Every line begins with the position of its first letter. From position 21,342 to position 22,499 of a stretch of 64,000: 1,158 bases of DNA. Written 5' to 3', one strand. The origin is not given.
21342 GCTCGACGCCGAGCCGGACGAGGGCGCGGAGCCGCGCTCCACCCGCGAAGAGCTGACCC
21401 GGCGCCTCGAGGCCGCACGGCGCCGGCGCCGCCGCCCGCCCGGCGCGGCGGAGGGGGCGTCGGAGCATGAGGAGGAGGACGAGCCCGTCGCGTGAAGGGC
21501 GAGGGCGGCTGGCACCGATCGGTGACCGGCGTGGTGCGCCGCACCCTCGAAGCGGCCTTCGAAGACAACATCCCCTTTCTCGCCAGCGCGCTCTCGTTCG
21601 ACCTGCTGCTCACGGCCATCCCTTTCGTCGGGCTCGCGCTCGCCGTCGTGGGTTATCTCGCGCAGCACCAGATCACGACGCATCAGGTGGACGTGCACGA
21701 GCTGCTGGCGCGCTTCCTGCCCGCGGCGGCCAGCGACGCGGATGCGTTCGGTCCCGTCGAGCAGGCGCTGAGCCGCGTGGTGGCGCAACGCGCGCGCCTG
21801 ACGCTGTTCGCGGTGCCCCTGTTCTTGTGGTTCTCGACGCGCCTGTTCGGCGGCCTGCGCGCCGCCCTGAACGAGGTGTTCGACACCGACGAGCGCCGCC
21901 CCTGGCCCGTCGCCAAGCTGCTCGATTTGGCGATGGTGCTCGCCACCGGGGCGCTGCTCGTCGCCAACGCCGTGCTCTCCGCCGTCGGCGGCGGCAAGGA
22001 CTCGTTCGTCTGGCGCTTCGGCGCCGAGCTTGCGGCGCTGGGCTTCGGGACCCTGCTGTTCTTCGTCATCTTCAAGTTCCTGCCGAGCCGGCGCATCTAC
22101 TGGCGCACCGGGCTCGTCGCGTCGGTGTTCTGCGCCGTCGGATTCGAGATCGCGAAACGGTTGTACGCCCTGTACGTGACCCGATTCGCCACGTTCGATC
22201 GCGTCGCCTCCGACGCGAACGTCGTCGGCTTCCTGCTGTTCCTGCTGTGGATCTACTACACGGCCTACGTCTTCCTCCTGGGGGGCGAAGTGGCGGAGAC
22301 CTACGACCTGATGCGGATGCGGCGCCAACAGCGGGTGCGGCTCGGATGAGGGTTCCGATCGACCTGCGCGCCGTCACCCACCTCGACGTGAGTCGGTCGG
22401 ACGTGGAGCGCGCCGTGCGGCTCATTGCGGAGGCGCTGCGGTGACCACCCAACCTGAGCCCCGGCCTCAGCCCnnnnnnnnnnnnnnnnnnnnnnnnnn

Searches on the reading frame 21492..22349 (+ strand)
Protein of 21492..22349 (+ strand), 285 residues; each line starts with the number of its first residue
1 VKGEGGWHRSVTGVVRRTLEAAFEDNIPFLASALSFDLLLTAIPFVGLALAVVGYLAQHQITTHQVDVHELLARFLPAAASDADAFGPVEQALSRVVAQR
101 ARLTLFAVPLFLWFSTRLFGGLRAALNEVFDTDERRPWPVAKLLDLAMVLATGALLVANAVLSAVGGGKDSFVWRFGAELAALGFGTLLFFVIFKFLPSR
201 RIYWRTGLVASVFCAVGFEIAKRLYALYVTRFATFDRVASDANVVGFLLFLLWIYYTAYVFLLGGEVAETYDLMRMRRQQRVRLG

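Call 52: search_protein_families(library=pfam, proteins=[window:21492-22349:+], max_evalue=0.00001)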
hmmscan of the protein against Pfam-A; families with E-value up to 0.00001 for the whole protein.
window:21492-22349:+ (285 aa): 1 family
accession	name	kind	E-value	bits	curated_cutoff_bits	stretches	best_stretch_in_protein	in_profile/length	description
PF03631.20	Virul_fac_BrkB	-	2.3e-39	136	33.7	1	24-272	2-256/259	Virulence factor BrkB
